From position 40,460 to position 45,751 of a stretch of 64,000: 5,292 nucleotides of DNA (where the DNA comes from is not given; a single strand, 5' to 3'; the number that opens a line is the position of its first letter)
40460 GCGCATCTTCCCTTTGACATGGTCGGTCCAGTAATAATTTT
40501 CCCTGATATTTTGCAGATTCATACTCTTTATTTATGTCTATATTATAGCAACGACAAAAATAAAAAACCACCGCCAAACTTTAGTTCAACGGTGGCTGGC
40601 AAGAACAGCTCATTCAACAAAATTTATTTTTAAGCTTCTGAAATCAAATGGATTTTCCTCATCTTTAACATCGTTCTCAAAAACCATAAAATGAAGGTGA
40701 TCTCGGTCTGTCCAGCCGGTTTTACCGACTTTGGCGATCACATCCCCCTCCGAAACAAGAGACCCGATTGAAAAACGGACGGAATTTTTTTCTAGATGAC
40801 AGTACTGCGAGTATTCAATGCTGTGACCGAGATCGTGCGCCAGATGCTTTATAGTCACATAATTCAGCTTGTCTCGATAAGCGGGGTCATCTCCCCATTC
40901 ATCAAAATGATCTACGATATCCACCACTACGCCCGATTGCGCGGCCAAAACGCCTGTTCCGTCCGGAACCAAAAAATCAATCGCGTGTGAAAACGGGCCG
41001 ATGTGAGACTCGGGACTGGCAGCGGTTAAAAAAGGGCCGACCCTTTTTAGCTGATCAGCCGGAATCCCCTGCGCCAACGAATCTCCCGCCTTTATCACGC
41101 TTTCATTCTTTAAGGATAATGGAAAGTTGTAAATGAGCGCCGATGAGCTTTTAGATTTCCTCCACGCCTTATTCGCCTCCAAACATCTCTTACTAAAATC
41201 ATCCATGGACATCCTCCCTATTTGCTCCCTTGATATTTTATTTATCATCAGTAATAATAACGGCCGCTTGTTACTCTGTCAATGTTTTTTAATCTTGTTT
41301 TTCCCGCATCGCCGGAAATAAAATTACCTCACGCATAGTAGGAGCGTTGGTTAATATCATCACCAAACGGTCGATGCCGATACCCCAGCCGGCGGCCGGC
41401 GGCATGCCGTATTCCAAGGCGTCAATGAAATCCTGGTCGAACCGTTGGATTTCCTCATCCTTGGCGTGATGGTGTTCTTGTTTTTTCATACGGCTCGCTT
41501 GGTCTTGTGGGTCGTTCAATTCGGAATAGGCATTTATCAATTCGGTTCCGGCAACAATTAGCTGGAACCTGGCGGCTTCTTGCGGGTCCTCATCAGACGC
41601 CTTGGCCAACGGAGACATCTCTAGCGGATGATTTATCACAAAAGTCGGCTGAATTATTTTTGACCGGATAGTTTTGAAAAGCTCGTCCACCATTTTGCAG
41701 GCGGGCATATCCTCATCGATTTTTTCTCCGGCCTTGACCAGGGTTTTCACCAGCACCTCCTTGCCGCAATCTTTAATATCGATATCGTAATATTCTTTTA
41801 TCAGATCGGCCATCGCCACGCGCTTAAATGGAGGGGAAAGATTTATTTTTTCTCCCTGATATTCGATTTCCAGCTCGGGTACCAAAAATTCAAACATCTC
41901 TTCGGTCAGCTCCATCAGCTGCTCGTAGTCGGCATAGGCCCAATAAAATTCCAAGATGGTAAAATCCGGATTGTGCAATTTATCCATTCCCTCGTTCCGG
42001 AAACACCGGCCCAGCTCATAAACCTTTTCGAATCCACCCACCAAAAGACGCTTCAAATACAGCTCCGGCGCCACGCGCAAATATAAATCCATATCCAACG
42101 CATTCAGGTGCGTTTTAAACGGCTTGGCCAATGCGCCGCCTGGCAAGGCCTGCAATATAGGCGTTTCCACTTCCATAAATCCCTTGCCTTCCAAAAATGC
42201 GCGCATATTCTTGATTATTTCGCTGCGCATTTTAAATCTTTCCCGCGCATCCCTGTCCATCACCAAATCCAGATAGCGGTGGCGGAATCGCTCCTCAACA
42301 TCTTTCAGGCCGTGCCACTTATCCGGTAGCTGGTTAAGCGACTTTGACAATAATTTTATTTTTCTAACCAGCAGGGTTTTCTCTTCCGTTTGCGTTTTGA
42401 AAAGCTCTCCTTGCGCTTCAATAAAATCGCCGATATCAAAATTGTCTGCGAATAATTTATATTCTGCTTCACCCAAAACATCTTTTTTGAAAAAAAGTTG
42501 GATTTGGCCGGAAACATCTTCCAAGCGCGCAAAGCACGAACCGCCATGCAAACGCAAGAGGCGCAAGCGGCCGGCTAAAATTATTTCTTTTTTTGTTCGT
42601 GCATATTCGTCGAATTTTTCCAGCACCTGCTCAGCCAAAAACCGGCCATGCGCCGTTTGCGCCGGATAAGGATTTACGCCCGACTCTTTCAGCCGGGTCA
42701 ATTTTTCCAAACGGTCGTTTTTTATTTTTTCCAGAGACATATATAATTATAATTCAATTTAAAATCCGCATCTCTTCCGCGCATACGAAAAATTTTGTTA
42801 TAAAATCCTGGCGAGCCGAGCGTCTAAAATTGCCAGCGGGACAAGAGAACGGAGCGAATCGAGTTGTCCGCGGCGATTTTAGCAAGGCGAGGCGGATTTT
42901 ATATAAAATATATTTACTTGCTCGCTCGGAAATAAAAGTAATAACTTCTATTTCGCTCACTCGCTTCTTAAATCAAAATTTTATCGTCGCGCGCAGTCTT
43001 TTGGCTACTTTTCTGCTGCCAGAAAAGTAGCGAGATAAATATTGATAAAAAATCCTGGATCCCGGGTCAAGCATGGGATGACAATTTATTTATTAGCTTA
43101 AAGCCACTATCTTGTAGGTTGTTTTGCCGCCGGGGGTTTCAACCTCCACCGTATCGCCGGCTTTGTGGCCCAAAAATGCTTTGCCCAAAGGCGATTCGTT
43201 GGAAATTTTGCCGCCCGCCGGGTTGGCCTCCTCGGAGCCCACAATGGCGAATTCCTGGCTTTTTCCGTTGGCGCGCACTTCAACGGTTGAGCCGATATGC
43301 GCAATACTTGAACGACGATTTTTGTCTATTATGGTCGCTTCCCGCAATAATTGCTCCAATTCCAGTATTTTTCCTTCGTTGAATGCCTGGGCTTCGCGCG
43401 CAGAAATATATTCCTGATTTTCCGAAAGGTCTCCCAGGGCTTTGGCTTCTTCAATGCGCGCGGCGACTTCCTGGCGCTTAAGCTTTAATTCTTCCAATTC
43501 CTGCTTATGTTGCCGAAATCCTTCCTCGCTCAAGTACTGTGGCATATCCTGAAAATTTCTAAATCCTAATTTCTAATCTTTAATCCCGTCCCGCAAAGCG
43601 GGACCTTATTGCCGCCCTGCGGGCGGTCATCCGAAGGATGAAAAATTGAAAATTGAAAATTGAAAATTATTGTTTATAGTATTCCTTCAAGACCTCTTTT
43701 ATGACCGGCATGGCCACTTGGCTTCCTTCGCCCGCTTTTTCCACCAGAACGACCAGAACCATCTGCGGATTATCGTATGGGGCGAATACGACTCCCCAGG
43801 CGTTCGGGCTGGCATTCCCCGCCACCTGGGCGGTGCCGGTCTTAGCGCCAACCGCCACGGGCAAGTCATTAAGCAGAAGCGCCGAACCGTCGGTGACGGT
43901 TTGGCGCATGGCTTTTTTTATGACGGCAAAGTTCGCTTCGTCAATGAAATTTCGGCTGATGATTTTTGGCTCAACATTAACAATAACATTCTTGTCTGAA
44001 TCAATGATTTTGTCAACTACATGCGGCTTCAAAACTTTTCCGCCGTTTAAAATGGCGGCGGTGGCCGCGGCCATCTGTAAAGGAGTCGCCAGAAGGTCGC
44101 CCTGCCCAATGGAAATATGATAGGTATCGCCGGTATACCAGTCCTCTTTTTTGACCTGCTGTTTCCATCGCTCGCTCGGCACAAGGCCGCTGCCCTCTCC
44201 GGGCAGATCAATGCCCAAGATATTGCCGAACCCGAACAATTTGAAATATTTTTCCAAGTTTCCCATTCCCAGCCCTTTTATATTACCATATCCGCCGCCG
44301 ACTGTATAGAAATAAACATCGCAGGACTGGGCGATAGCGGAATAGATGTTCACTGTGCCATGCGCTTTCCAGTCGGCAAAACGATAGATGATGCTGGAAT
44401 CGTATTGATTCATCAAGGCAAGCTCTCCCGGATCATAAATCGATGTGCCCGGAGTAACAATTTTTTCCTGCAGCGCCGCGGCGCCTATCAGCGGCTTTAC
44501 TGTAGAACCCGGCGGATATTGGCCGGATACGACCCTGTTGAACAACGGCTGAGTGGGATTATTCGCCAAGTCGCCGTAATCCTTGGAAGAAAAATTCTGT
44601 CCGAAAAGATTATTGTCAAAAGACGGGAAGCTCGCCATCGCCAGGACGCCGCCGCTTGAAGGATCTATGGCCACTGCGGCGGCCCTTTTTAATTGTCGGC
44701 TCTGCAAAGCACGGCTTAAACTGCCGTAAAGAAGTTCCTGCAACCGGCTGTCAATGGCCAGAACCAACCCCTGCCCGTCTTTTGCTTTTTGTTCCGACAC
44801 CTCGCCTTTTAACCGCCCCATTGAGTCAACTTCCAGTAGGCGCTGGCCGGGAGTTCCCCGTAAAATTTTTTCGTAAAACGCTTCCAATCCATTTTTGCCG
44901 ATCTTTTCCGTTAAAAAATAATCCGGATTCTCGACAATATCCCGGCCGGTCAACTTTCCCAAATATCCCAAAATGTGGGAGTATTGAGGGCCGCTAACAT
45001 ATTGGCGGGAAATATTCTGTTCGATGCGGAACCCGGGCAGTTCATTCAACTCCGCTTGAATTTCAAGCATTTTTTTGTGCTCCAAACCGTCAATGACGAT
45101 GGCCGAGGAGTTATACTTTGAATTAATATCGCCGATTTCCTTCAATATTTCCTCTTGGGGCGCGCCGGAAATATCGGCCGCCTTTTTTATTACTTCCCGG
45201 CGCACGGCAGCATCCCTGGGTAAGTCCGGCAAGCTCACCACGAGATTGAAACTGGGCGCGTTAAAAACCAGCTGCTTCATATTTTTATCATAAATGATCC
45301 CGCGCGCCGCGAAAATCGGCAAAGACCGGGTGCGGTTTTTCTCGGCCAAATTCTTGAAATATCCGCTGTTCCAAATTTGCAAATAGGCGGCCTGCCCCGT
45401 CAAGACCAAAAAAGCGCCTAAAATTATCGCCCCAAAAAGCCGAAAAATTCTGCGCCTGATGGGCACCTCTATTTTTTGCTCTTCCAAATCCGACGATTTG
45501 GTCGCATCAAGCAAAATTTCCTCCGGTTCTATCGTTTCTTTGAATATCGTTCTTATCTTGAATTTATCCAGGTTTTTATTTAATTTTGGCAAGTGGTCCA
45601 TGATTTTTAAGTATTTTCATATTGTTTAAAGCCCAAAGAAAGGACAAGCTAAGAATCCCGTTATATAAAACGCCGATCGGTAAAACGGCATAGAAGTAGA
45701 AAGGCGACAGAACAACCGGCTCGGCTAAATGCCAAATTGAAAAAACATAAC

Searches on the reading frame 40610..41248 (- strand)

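Call 92: search_protein_families(library=pfam, max_evalue=0.0001, proteins=[window:40610-41248:-])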
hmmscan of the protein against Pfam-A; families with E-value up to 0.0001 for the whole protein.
window:40610-41248:- (212 aa): 1 family
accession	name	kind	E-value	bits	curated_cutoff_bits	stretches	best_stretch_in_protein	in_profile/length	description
PF01551.29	Peptidase_M23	-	6.9e-15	55.5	28.7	1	87-193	3-91/96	Peptidase family M23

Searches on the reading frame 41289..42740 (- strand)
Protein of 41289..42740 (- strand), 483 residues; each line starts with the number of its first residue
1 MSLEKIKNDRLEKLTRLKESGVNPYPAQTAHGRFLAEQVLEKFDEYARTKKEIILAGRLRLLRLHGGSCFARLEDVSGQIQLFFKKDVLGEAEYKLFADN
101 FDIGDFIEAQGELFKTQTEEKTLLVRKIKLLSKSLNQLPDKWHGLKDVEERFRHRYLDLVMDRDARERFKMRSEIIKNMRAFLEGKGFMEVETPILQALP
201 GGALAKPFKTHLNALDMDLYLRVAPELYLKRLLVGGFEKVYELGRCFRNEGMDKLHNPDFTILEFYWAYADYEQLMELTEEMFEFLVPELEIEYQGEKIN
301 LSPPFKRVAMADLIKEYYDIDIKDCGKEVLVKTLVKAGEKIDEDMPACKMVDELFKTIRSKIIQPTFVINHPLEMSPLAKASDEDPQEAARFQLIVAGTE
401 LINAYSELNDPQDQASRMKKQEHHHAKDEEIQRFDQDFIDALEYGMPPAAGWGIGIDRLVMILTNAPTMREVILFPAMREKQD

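Call 76: search_protein_families(library=pfam, max_evalue=0.00001, proteins=[window:41289-42740:-])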
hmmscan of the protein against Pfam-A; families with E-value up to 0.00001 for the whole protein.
window:41289-42740:- (483 aa): 3 families
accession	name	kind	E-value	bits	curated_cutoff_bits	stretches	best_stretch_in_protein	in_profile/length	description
PF00152.25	tRNA-synt_2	-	5e-91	305.4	25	1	148-478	2-307/308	tRNA synthetases class II (D, K and N)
PF01336.31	tRNA_anti-codon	-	1.1e-11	44.9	27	1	54-131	2-75/75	OB-fold nucleic acid binding domain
PF01409.25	tRNA-synt_2d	-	6.4e-06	26.2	19.8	0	240-283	105-150/246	tRNA synthetases class II core domain (F)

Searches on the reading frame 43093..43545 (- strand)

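Call 92: search_protein_families(library=pfam, max_evalue=0.0001, proteins=[window:43093-43545:-])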
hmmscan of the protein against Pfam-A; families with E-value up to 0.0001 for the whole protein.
window:43093-43545:- (150 aa): 2 families
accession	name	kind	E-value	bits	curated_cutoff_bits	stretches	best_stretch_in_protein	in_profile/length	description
PF01272.25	GreA_GreB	-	1.4e-23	83.1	26.9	1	82-148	6-74/77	Transcription elongation factor, GreA/GreB, C-term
PF03449.20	GreA_GreB_N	-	1.3e-21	77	24.5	1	4-72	2-71/71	Transcription elongation factor, N-terminal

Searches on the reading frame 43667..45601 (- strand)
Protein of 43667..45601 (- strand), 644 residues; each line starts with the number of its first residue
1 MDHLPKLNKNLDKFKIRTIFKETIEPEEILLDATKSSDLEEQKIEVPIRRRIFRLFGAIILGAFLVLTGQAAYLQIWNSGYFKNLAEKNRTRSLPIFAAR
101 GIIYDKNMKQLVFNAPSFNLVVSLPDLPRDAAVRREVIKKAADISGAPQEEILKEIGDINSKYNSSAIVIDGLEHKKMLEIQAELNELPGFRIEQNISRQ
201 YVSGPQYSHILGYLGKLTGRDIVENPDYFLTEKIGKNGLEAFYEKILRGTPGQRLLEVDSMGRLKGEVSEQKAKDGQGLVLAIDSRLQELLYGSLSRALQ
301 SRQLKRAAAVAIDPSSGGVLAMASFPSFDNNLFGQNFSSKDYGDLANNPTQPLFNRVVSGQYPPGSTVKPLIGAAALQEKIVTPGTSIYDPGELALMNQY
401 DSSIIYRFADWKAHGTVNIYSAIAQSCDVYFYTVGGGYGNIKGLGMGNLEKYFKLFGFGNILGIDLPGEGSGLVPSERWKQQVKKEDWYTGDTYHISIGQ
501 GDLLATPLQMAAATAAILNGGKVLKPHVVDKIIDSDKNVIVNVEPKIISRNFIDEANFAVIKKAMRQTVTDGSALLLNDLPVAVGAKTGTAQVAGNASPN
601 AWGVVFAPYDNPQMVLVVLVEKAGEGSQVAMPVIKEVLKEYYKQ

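Call 76: search_protein_families(library=pfam, max_evalue=0.00001, proteins=[window:43667-45601:-])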
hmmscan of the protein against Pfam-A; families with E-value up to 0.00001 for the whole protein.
window:43667-45601:- (644 aa): 2 families
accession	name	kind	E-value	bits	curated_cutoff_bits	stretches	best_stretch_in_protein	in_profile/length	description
PF00905.27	Transpeptidase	-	3.8e-60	204.1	22.1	1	308-639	2-299/299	Penicillin binding protein transpeptidase domain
PF03717.20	PBP_dimer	-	1.1e-33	117.6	24.4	1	96-267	2-178/180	Penicillin-binding Protein dimerisation domain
